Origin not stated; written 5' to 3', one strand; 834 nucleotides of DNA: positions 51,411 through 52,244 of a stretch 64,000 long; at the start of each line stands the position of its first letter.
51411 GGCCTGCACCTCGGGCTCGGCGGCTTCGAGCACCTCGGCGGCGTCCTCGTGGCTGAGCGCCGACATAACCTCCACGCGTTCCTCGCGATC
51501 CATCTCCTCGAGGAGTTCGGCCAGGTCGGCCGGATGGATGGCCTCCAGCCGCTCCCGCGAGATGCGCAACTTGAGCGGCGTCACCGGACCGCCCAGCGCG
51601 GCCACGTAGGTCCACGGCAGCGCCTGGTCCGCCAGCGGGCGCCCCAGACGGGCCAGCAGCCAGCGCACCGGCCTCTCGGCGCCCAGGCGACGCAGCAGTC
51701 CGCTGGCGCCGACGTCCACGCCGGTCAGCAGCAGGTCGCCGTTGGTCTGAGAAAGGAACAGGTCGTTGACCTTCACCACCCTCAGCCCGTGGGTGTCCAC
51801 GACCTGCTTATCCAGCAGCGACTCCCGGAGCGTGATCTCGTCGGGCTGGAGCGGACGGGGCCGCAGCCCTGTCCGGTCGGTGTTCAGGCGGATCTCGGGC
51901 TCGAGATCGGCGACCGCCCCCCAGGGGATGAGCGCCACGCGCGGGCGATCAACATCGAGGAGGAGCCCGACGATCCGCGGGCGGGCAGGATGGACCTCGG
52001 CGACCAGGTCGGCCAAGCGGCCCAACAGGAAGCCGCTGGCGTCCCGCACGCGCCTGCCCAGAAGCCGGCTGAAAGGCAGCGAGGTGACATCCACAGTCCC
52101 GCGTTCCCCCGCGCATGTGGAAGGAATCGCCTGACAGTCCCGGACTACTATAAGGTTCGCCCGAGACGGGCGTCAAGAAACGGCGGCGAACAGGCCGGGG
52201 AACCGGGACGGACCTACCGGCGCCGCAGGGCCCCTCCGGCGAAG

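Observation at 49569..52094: NRMT-like (Nramp-related) transporter with altered metal-site residues, encoded next to a pore-less MgtE-N/CBS protein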

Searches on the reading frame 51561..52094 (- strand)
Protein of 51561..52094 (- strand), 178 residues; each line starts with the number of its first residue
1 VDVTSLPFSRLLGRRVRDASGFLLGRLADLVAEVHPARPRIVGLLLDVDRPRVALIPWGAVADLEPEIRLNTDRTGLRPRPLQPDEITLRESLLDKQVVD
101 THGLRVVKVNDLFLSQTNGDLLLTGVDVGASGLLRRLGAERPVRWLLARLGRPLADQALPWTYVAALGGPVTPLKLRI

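Call 32: search_protein_families(library=pfam, proteins=[window:51570-52094:-], max_evalue=10)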
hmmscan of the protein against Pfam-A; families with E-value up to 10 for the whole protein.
window:51570-52094:- (175 aa): 1 family
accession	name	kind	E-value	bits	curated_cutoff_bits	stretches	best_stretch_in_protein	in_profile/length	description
PF05239.21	PRC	-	2.5e-06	27.8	21.2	2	8-65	6-59/78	PRC-barrel domain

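Call 43: predict_structure(alignment_id=A2)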
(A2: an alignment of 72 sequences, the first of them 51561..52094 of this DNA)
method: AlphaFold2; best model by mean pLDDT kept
length: 178 residues; sequences in the alignment: 72
mean_pLDDT: 79.3   pTM: 0.73
mean pLDDT of the five models: 79.3, 78.5, 77.7, 75.6, 75.5
residues with pLDDT >= 90: 46; 70-90: 92; 50-70: 28; < 50: 12
segments of 3 or more residues with pLDDT < 50: 1-3, 170-178
pLDDT, mean of each block of 10 residues (from residue 1): 71 93 92 80 84 79 91 89 86 67 65 86 84 83 87 80 64 39
secondary structure, 60 per line:
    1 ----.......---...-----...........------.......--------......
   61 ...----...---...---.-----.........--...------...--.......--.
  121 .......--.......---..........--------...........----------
elements in order: E5-7 H8-11 E15-17 E23-33 E40-46 E55-57 E61-63 E68-70 E86-88 H89-94 E97-99 E106-108 E111-117 E120-127 H130-136 H140-149 E158-160 H161-168

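Call 66: search_protein_representatives(protein=window:51561-52094:-)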
Query: 178 residues. Proteins with E-value up to 0.001 (for the whole library): 1465; up to 1e-10: 513; up to 1e-30: 4. The best 150 are listed.
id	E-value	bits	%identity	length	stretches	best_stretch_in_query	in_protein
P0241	9.2e-61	221.1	73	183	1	5-147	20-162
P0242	4.0e-38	147.3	78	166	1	3-94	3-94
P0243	5.5e-38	146.9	51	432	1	6-178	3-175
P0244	8.5e-33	130.0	47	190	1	7-176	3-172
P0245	1.1e-28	116.5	39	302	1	8-178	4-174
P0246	9.0e-27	110.4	38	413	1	9-178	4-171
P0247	1.4e-25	106.4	42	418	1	8-167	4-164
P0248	9.7e-25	103.7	51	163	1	8-120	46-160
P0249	1.3e-24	103.4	66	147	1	63-142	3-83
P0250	3.8e-24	101.8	40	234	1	8-167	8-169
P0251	6.9e-24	101.0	38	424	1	8-178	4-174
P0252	1.2e-23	100.1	44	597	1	8-167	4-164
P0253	1.6e-23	99.8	41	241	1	9-178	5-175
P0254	2.6e-23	99.1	40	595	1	9-170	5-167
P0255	3.2e-23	98.8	44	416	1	8-168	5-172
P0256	4.4e-23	98.3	42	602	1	7-168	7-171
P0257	4.9e-23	98.2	43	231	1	9-178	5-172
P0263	2.4e-22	96.0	39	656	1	9-166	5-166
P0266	5.1e-22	94.9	38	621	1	9-176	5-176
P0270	3.5e-21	92.2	39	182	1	8-170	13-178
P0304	6.6e-19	84.7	37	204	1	9-177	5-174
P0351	6.5e-17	78.2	44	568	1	9-170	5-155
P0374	1.8e-16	76.8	34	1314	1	8-176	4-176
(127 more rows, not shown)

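Call 67: search_protein_families(library=pfam, proteins=[P0252, P0256, P0263, P0266, P0351, P0374, P0244, P0270, P0304, P0257], max_evalue=0.001)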
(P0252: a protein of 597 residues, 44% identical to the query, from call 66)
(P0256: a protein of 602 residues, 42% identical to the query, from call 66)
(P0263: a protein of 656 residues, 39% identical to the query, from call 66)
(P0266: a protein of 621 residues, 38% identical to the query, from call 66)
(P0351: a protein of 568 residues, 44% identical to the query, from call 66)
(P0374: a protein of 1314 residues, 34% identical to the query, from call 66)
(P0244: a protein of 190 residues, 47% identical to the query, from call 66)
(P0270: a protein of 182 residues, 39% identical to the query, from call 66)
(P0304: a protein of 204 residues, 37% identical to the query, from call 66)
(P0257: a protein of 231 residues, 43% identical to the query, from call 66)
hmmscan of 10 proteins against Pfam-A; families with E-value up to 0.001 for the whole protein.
P0252 (597 aa): 5 families
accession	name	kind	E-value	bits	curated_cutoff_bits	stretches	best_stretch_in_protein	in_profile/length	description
PF03448.22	MgtE_N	-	9.6e-23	81.1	25.9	1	183-283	2-102/102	MgtE intracellular N domain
PF00571.33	CBS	-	3.1e-19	69.5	24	2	350-403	2-55/57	CBS domain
PF01769.21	MgtE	-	2.3e-16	60.6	27.6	1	469-590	1-124/125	Divalent cation transporter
PF05239.21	PRC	-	2.6e-10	40.6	21.2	1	2-64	4-66/78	PRC-barrel domain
PF14841.11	FliG_M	-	0.0007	20.2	25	0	238-264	19-45/76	FliG middle domain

P0256 (602 aa): 5 families
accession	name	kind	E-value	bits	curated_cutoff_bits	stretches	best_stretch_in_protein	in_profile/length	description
PF03448.22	MgtE_N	-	4.4e-24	85.4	25.9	1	189-289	1-101/102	MgtE intracellular N domain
PF00571.33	CBS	-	2.9e-19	69.6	24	2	356-409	1-54/57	CBS domain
PF01769.21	MgtE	-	3e-12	47.3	27.6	1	476-594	2-122/125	Divalent cation transporter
PF14841.11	FliG_M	-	5.7e-06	26.9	25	0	239-275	13-49/76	FliG middle domain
PF05239.21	PRC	-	0.00022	21.6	21.2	0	4-61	2-58/78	PRC-barrel domain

P0263 (656 aa): 5 families
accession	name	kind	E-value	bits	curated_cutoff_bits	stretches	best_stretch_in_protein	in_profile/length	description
PF03448.22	MgtE_N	-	6.9e-26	91.2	25.9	1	216-314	1-99/102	MgtE intracellular N domain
PF00571.33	CBS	-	1.8e-18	67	24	2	385-438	3-56/57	CBS domain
PF01769.21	MgtE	-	4e-09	37.2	27.6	1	525-645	1-124/125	Divalent cation transporter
PF05239.21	PRC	-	1e-06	29.1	21.2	0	2-65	4-66/78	PRC-barrel domain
PF14841.11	FliG_M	-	3.4e-06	27.6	25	0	260-288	19-47/76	FliG middle domain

P0266 (621 aa): 3 families
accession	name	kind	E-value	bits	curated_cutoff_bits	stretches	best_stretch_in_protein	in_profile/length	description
PF03448.22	MgtE_N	-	4.8e-26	91.7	25.9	1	186-286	1-101/102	MgtE intracellular N domain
PF00571.33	CBS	-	3e-22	79.1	24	2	353-408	1-56/57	CBS domain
PF05239.21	PRC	-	2.6e-12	47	21.2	1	1-55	3-58/78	PRC-barrel domain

P0351 (568 aa): 3 families
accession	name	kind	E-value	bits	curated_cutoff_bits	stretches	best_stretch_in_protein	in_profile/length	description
PF03448.22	MgtE_N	-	8.5e-20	71.6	25.9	1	170-270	1-101/102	MgtE intracellular N domain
PF00571.33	CBS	-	3.1e-16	59.9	24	2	338-388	2-53/57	CBS domain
PF05239.21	PRC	-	7.4e-08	32.7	21.2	0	3-41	5-43/78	PRC-barrel domain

P0374 (1314 aa): 10 families
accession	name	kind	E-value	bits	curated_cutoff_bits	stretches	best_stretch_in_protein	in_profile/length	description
PF00122.25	E1-E2_ATPase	-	2.5e-41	141.6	28.1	1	581-765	14-181/181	E1-E2 ATPase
PF03448.22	MgtE_N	-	3.2e-27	95.5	25.9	1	186-287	1-102/102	MgtE intracellular N domain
PF00689.26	Cation_ATPase_C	-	1e-22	81.2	27.3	1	1136-1303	1-174/175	Cation transporting ATPase, C-terminus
PF00571.33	CBS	-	5.2e-18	65.5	24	2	354-407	2-55/57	CBS domain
PF00702.32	Hydrolase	-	2.5e-14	54.5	26.4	1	781-1067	1-191/191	haloacid dehalogenase-like hydrolase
PF00690.31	Cation_ATPase_N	-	5.4e-11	42.4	20.4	1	447-502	13-69/69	Cation transporter/ATPase, N-terminus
PF13246.12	Cation_ATPase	-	5e-08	33.3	21.7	1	831-894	24-90/91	Cation transport ATPase (P-type)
PF05239.21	PRC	-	1.1e-07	32.2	21.2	0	2-68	4-71/78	PRC-barrel domain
PF14841.11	FliG_M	-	4e-07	30.6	25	0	237-268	14-45/76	FliG middle domain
PF12710.13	HAD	-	1.3e-05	26.2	27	1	917-1064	44-189/189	haloacid dehalogenase-like hydrolase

P0244 (190 aa): 1 family
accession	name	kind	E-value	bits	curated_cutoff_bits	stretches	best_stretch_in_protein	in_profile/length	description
PF05239.21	PRC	-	2.4e-10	40.7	21.2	1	2-33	4-35/78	PRC-barrel domain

P0270 (182 aa): 1 family
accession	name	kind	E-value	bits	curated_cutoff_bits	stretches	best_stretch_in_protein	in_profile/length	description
PF05239.21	PRC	-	6.5e-07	29.7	21.2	1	10-77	3-72/78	PRC-barrel domain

P0304 (204 aa): 1 family
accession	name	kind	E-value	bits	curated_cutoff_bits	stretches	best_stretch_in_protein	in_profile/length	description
PF05239.21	PRC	-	1e-07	32.3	21.2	0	2-32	4-34/78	PRC-barrel domain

P0257 (231 aa): 0 families

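Call 68: search_protein_families(library=ncbifam, proteins=[P0374, P0266, P0351], max_evalue=0.00001)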
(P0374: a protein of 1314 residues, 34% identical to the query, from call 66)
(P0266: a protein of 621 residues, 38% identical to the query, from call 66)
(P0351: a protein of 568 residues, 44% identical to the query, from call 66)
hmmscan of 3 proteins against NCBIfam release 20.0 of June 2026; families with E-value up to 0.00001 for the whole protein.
P0374 (1314 aa): 23 families
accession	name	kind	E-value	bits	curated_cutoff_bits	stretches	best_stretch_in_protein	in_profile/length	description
NF011702.0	PRK15122.1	subfamily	0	1145.4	975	1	440-1313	36-906/907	magnesium-translocating P-type ATPase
TIGR01524.1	ATPase-IIIB_Mg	equivalog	0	1119.8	610.75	1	444-1310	24-865/867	magnesium-translocating P-type ATPase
TIGR01647.1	ATPase-IIIA_H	equivalog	3.8e-119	399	615.5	1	453-1264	1-751/755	plasma-membrane proton-efflux P-type ATPase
TIGR01522.1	ATPase-IIA2_Ca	equivalog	2e-102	343.5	798.3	1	453-1172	23-714/854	calcium-transporting P-type ATPase, PMR1-type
TIGR01116.1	ATPase-IIA1_Ca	equivalog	2.6e-88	297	703.4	2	854-1185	376-682/799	calcium-translocating P-type ATPase, SERCA-type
TIGR01494.1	ATPase_P-type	subfamily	1.3e-78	264.6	62.3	4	1023-1142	361-475/478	HAD-IC family P-type ATPase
TIGR01517.1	ATPase-IIB_Ca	equivalog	1.2e-73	248.6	507.05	1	582-1209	166-790/882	calcium-translocating P-type ATPase, PMCA-type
TIGR01523.1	ATPase-IID_K-Na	equivalog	1.1e-64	218.6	645.05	3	853-1150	485-800/997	potassium/sodium efflux P-type ATPase, fungal-type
TIGR01106.1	ATPase-IIC_X-K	subfamily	1.5e-64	218.4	946.1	3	451-799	34-362/997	Na,H/K antiporter P-type ATPase subunit alpha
TIGR01657.1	P-ATPase-V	hypoth_equivalog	1.5e-58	198.2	618.25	3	450-809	137-476/1055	ATP13A2 family polyamine export P-type ATPase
TIGR01525.1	ATPase-IB_hvy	subfamily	4.9e-58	197.3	346.25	2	514-1001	17-427/560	heavy metal translocating P-type ATPase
TIGR00400.1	mgtE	equivalog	2.4e-47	161.7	232.75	1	176-412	20-256/450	magnesium transporter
TIGR01511.1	ATPase-IB1_Cu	subfamily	1.2e-40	139.9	397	2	919-1090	329-471/542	copper-translocating P-type ATPase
TIGR01512.1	ATPase-IB2_Cd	subfamily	2e-38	132.3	313.5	3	577-799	56-252/494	cadmium family heavy metal-translocating P-type ATPase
NF008262.1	PRK11033.1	equivalog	1.2e-27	96.7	1005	2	581-1009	241-608/731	zinc/cadmium/mercury/lead-transporting ATPase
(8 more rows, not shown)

P0266 (621 aa): 9 families
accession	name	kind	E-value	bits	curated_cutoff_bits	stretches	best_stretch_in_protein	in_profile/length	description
TIGR00400.1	mgtE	equivalog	3.2e-62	210.8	232.75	1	176-613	20-445/450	magnesium transporter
NF038279.1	TF_CBS_SpxR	exception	1.2e-08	34.1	600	1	318-415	217-313/427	CBS-HotDog domain-containing transcription factor SpxR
NF053603.1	HhpR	exception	3.4e-08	33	520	1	292-405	6-115/282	CBS domain-containing high hydrostatic pressure regulator HhpR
TIGR01186.1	proV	subfamily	4.1e-08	32.7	326.6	1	298-409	253-359/363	betaine/proline/choline family ABC transporter ATP-binding protein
NF005869.0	PRK07807.1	equivalog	1.7e-07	30.7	549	1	298-405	100-202/479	GuaB1 family IMP dehydrogenase-related protein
TIGR00207.1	fliG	equivalog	8.1e-07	28.7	226.7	0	166-231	98-163/338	flagellar motor switch protein FliG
TIGR01302.1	IMP_dehydrog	equivalog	8.2e-07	28.2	481.5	1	291-412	84-205/450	IMP dehydrogenase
NF011447.0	PRK14869.2-3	equivalog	1.5e-06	27.1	522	0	355-418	72-135/540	putative manganese-dependent inorganic diphosphatase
NF002505.0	PRK01862.1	equivalog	3.8e-06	25.8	482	0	285-407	445-570/577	ClcB-like voltage-gated chloride channel protein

P0351 (568 aa): 2 families
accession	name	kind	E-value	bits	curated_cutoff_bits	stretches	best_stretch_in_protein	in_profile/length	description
TIGR00400.1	mgtE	equivalog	7.8e-47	160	232.75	1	164-405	24-266/450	magnesium transporter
NF038279.1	TF_CBS_SpxR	exception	2.1e-07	30.1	600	1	312-398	226-313/427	CBS-HotDog domain-containing transcription factor SpxR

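Call 70: list_cluster_members(proteins=[P0374, P0252, P0244])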
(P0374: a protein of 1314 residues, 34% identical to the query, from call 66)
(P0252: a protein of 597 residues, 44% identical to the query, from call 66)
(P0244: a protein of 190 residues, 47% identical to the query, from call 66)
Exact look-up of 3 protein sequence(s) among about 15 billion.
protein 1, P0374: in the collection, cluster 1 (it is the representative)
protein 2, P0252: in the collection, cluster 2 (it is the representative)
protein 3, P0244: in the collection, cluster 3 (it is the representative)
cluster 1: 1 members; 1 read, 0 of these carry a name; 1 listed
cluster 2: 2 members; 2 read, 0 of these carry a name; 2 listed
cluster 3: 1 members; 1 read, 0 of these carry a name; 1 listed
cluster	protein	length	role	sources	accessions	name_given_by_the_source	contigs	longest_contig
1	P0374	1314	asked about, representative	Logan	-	-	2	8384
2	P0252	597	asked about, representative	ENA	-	-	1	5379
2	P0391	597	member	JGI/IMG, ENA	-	-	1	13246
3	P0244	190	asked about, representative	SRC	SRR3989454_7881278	-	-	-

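Call 71: find_homologous_proteins(query=P0374, max_evalue=1e-20)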
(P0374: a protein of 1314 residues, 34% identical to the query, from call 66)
Query P0374 (1314 aa): 67 proteins with E <= 1e-20 among 8000 candidates.
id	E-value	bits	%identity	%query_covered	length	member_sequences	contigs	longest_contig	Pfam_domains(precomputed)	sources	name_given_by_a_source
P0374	0.0e+0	2908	100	100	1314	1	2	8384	PF00702.33,PF13246.13,PF00689.27,PF14841.12,PF00690.32,PF00571.34,PF05239.22,PF03448.23,PF00122.26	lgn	-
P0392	0.0e+0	1720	60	100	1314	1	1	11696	PF00702.33,PF13246.13,PF00689.27,PF14841.12,PF00690.32,PF00571.34,PF05239.22,PF03448.23,PF00122.26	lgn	-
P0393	0.0e+0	1658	58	100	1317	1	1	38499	PF00702.33,PF13246.13,PF00689.27,PF00690.32,PF00571.34,PF05239.22,PF03448.23,PF00122.26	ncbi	-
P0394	0.0e+0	1650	58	100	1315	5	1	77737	PF00702.33,PF13246.13,PF00689.27,PF00690.32,PF00571.34,PF05239.22,PF03448.23,PF00122.26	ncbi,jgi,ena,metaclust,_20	jgi:Mg2+-importing ATPase|metaclust:\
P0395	0.0e+0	1649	58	100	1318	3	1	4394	PF00702.33,PF13246.13,PF00689.27,PF00690.32,PF00571.34,PF05239.22,PF03448.23,PF00122.26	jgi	jgi:Mg2+-importing ATPase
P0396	0.0e+0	1624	57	100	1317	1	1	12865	PF00702.33,PF13246.13,PF00689.27,PF00690.32,PF00571.34,PF05239.22,PF03448.23,PF00122.26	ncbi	-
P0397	0.0e+0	1566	57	96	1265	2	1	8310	PF00702.33,PF13246.13,PF00689.27,PF14841.12,PF00690.32,PF00571.34,PF03448.23,PF00122.26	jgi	jgi:Mg2+-importing ATPase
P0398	9.3e-249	847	47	67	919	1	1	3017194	PF00702.33,PF13246.13,PF00689.27,PF00690.32,PF00122.26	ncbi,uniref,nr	ncbi:magnesium transporter [Sterolibacterium denitrificans]|uniref:Magnesium-transporting ATPase, P-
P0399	8.1e-239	814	46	67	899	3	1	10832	PF00702.33,PF13246.13,PF00689.27,PF00690.32,PF00122.26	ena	-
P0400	2.2e-238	812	48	65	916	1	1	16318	PF00702.33,PF13246.13,PF00689.27,PF00690.32,PF00122.26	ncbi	ncbi:MAG: magnesium-translocating P-type ATPase [Atopobiaceae bacterium]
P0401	5.6e-235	801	54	56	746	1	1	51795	PF00690.32,PF00571.34,PF03448.23,PF00122.26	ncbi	-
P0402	6.1e-161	556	39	66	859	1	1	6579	PF00702.33,PF13246.13,PF00689.27,PF00690.32,PF00122.26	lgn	-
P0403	2.7e-154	534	38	66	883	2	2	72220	PF00702.33,PF13246.13,PF00689.27,PF00690.32,PF00122.26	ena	-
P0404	6.1e-151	523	37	66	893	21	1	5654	PF00702.33,PF13246.13,PF00689.27,PF00690.32,PF00122.26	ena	-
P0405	4.1e-149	517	38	62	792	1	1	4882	PF00702.33,PF13246.13,PF00689.27,PF00122.26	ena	-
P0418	1.3e-122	429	49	32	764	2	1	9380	PF14841.12,PF00571.34,PF05239.22,PF03448.23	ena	-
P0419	1.3e-116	409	48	31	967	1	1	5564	PF01566.26,PF00571.34,PF05239.22,PF03448.23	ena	-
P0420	1.3e-116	409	48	31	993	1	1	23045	PF03176.22,PF00873.26,PF00571.34,PF05239.22,PF03448.23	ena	-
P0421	2.8e-107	378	46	31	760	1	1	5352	PF14841.12,PF00571.34,PF05239.22,PF03448.23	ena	-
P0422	1.2e-104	369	46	31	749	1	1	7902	PF14841.12,PF00571.34,PF05239.22,PF03448.23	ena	-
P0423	1.3e-99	353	43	33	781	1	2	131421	PF00571.34,PF05239.22,PF03448.23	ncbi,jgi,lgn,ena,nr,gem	ncbi:MAG: CBS domain-containing protein [Coriobacteriia bacterium]|nr:CBS domain-containing protein 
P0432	2.6e-70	256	34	31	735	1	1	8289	PF01769.22,PF14841.12,PF00571.34,PF05239.22,PF03448.23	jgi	jgi:magnesium transporter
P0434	1.9e-69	253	38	31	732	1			PF01769.22,PF14841.12,PF00571.34,PF05239.22,PF03448.23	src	-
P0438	2.6e-61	226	45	20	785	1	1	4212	PF01554.24,PF03023.20,PF00571.34,PF03448.23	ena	-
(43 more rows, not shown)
